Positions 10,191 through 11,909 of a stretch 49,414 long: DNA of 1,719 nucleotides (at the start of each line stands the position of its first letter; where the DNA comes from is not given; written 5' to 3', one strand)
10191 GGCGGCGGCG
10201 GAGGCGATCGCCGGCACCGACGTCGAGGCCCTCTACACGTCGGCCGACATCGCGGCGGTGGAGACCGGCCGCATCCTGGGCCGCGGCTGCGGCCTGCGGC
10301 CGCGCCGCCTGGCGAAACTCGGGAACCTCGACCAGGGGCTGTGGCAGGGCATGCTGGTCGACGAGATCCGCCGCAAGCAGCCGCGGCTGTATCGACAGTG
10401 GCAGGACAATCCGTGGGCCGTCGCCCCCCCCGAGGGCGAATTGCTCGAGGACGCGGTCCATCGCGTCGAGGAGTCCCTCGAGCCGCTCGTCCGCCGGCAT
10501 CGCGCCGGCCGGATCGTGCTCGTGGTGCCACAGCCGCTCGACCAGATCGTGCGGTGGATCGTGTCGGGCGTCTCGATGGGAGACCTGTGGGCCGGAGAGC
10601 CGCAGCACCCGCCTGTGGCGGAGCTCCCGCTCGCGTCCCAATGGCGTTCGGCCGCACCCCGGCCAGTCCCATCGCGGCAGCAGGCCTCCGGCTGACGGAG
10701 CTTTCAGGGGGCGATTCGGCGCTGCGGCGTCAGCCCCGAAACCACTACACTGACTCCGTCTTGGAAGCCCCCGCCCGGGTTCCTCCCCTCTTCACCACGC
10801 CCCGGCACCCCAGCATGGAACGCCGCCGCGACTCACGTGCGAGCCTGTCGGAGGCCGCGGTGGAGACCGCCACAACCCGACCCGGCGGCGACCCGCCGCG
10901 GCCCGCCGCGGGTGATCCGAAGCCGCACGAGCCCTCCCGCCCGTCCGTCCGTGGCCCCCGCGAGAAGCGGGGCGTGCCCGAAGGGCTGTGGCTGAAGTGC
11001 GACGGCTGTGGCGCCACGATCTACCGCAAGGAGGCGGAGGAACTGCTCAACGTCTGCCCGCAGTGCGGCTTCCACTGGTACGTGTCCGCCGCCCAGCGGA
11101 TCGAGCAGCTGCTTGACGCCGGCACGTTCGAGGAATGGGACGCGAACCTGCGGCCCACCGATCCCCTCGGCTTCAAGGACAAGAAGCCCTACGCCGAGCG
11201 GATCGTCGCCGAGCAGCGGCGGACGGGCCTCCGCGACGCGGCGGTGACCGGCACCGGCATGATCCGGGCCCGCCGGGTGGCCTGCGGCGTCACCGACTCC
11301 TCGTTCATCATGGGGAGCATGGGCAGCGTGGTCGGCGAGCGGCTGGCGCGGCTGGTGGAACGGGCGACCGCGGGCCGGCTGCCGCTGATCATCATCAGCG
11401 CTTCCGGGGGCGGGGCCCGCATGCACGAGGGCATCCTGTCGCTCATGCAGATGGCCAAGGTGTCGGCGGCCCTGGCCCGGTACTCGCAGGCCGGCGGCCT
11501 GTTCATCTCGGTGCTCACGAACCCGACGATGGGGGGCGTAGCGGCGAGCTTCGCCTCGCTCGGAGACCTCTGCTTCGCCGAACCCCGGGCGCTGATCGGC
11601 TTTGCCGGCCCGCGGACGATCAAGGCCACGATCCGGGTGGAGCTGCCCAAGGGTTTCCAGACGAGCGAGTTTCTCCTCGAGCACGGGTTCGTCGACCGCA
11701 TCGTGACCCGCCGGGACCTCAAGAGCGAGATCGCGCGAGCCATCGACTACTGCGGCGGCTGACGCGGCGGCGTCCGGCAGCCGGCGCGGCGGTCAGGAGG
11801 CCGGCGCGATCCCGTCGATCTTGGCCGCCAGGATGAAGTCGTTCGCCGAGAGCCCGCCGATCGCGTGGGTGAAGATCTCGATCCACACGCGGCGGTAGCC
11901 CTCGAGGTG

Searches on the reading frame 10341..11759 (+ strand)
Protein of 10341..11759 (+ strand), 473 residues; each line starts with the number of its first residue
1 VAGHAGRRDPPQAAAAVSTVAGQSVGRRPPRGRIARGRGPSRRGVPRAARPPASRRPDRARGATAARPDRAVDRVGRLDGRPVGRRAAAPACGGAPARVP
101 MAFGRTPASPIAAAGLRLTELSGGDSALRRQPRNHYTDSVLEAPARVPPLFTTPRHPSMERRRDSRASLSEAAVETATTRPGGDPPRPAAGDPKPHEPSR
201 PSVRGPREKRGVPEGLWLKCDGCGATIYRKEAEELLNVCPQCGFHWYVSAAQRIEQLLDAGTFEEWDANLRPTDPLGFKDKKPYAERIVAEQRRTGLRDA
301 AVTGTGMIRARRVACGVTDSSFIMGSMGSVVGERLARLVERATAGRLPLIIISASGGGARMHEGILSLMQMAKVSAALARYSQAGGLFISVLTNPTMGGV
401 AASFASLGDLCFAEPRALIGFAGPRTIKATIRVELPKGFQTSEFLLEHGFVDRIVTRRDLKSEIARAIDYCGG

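Call 42: search_protein_families(library=pfam, proteins=[window:10341-11759:+], max_evalue=0.0001)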
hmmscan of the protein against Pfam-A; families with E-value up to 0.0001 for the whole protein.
window:10341-11759:+ (473 aa): 2 families
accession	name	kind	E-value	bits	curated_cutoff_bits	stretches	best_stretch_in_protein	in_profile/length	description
PF01039.27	Carboxyl_trans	-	1.1e-14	54.5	22.3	1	286-431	39-177/493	Carboxyl transferase domain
PF17848.7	Zn_ribbon_ACC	-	7.7e-09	36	24.5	1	217-242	1-26/26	Acetyl-CoA carboxylase zinc finger domain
